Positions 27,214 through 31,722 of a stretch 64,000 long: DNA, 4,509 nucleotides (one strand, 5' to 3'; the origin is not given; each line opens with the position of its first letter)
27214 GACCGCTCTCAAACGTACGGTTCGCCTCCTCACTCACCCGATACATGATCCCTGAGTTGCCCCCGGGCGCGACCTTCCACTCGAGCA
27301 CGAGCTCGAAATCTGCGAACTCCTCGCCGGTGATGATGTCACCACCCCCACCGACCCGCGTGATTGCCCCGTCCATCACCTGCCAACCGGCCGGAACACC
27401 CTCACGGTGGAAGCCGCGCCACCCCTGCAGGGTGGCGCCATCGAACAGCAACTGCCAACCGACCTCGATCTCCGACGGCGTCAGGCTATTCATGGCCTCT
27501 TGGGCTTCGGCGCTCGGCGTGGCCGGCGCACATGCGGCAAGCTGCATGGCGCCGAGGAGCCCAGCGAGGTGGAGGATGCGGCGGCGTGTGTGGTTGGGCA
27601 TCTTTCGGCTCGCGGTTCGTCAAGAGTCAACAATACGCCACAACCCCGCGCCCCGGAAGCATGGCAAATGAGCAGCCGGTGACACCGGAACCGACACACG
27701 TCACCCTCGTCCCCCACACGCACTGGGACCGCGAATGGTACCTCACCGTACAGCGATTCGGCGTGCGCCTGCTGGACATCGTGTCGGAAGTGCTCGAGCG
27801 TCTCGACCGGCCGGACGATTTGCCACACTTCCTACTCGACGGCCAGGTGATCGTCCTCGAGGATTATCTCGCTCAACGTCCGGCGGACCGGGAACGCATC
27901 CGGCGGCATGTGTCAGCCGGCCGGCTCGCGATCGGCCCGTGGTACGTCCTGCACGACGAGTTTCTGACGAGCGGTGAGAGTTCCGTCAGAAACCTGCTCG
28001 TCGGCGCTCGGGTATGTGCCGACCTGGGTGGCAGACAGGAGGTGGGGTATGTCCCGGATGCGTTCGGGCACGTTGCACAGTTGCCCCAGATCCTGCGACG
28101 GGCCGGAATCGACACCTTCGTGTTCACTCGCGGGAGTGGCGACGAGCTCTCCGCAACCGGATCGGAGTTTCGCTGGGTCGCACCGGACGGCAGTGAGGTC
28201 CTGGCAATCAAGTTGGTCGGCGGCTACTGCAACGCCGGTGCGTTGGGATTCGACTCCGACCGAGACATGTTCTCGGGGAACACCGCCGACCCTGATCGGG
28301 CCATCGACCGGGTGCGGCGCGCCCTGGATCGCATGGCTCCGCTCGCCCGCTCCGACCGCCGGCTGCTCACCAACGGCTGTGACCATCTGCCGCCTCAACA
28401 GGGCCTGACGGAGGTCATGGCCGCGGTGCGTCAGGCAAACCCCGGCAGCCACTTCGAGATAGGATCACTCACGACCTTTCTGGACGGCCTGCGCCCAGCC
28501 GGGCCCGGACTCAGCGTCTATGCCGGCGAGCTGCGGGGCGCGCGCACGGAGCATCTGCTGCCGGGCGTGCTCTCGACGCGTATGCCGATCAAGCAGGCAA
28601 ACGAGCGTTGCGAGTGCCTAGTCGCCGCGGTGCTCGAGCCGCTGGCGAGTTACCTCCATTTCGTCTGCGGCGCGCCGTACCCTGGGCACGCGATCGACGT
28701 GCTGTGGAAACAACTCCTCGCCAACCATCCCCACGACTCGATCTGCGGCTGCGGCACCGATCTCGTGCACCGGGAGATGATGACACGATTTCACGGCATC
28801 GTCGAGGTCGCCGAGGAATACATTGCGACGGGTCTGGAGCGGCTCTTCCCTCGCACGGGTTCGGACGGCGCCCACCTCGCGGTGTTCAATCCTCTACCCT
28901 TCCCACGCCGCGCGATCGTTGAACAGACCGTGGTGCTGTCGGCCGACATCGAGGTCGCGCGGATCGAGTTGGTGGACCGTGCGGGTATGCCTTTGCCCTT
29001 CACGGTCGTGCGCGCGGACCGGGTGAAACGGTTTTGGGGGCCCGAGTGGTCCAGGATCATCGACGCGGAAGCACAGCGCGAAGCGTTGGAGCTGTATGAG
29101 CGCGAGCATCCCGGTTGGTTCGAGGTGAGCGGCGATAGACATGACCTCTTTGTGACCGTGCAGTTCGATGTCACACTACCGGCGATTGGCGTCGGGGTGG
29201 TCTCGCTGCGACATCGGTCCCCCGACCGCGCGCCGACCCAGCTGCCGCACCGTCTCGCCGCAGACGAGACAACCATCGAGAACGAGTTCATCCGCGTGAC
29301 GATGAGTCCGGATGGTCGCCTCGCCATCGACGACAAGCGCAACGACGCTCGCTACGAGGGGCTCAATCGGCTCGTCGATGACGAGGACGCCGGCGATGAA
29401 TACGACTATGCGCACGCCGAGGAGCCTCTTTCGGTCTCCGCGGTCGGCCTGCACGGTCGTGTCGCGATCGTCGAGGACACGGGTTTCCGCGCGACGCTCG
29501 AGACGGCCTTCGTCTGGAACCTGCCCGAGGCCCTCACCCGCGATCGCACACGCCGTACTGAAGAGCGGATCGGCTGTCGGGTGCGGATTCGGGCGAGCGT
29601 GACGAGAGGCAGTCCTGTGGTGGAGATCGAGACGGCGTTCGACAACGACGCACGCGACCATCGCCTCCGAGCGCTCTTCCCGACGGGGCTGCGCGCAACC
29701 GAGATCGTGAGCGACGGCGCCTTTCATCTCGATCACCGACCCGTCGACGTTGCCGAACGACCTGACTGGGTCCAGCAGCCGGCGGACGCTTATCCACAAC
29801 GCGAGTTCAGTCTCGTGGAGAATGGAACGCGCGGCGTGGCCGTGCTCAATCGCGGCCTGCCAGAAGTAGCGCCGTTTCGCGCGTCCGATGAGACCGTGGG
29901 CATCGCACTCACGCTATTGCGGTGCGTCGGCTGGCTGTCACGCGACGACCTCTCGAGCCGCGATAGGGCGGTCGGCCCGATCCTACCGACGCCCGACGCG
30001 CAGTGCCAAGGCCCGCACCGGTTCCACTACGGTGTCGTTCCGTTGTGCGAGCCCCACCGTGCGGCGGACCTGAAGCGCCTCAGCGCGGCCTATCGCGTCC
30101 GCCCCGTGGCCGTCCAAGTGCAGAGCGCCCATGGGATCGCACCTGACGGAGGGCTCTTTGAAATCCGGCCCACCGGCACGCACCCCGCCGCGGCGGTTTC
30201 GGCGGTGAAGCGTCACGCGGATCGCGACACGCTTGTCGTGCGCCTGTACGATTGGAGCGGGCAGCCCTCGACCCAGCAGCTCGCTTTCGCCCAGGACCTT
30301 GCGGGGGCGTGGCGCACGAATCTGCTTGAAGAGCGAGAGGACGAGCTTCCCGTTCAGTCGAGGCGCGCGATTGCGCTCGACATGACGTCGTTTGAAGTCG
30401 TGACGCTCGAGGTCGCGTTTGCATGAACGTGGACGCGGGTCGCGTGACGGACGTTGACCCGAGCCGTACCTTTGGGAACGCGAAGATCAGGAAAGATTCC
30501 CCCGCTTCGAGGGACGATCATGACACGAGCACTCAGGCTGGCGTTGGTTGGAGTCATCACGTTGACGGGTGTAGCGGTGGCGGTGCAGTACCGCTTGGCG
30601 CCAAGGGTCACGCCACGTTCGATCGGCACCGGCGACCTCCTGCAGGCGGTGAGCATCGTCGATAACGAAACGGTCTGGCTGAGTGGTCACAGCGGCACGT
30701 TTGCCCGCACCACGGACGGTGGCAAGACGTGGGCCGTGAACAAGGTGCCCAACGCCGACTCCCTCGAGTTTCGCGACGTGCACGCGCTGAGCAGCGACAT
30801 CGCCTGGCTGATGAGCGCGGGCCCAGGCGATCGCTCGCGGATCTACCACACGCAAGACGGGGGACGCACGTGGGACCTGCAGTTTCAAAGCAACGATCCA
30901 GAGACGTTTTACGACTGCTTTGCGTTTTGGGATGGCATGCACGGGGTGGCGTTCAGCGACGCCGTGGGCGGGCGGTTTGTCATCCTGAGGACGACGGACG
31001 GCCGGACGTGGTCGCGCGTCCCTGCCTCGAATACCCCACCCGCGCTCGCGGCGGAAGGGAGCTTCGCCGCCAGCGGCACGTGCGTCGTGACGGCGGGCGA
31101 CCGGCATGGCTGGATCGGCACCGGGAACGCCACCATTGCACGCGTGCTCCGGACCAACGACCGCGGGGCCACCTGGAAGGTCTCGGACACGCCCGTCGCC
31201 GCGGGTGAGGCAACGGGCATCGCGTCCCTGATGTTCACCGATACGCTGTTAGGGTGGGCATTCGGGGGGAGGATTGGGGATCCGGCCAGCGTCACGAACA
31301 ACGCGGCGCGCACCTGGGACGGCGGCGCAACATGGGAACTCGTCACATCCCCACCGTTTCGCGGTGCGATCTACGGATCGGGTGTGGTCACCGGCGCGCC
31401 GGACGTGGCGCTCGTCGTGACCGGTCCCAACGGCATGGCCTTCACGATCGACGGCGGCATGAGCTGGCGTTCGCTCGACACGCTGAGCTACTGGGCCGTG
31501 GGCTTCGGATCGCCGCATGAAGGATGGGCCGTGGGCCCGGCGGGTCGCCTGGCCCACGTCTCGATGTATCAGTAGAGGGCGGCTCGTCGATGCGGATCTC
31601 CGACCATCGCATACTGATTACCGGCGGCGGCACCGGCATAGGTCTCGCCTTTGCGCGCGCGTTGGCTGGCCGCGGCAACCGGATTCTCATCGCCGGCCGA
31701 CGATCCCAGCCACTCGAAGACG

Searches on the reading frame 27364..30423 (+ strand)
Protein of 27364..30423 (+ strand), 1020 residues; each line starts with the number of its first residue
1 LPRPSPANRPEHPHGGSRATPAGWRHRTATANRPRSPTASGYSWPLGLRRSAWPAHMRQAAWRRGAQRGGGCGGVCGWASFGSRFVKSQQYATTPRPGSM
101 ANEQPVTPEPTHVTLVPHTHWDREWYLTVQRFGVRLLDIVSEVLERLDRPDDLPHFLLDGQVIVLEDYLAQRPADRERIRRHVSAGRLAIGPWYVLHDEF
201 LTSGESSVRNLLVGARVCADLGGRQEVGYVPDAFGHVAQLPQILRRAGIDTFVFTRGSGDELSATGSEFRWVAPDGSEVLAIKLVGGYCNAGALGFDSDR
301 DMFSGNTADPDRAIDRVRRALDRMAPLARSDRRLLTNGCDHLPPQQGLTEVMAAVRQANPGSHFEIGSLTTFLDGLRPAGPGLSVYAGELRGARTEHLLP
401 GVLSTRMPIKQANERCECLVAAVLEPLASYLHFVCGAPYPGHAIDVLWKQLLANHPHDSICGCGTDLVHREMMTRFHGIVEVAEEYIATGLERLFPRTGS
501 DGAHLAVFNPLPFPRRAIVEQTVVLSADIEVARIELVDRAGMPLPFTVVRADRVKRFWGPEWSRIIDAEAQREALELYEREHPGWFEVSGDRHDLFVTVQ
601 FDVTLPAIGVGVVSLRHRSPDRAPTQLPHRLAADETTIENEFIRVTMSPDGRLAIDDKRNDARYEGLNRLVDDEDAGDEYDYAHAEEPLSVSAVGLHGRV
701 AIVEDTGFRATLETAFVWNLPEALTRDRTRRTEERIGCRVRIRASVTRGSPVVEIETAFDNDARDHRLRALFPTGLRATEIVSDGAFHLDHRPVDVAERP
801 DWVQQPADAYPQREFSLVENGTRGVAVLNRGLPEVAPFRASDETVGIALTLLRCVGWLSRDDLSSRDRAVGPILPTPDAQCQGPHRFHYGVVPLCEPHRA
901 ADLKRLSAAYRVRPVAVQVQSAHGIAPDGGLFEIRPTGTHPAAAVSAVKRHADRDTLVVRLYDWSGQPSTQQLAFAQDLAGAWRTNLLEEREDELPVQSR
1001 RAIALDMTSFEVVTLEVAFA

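Call 27: search_protein_families(library=pfam, proteins=[window:27364-30423:+], max_evalue=0.00001)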
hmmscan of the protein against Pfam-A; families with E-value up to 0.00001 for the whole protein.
window:27364-30423:+ (1020 aa): 4 families
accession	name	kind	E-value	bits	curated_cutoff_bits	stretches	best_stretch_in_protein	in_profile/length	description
PF01074.27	Glyco_hydro_38N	-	2.9e-39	135.5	25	1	112-378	1-257/270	Glycosyl hydrolases family 38 N-terminal domain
PF09261.16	Alpha-mann_mid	-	1.3e-10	41.6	31.1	1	401-494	5-96/96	Alpha mannosidase middle domain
PF17677.7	Glyco_hydro38C2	-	2.5e-10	40.8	22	1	944-1015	3-72/72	Glycosyl hydrolases family 38 C-terminal beta sandwich domain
PF07748.19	Glyco_hydro_38C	-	2.1e-07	31.8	25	1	638-853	1-198/206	Glycosyl hydrolases family 38 C-terminal domain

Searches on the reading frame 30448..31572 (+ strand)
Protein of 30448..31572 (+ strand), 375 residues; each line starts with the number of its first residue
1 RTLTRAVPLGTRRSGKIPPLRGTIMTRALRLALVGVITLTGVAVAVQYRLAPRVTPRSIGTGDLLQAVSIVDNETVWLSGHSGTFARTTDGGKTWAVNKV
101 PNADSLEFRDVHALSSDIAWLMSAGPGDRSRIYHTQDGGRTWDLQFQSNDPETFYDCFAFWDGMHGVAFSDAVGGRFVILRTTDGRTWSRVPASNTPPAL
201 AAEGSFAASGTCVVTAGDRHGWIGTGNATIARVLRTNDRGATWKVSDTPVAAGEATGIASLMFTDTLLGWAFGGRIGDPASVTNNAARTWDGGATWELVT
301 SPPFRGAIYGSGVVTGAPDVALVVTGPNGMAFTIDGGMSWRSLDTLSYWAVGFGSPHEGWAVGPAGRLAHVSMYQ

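Call 27: search_protein_families(library=pfam, proteins=[window:30448-31572:+], max_evalue=0.00001)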
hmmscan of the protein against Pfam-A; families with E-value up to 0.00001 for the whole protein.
window:30448-31572:+ (375 aa): 3 families
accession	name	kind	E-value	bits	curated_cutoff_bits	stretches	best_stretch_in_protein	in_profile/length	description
PF14870.12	PSII_BNR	-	2.7e-12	47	27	1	61-143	16-95/303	Photosynthesis system II assembly factor YCF48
PF15902.12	Sortilin-Vps10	-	4.7e-09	36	33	0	71-144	33-111/446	Sortilin, neurotensin receptor 3,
PF02012.26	BNR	-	1e-07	31.3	27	0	87-95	2-10/12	BNR/Asp-box repeat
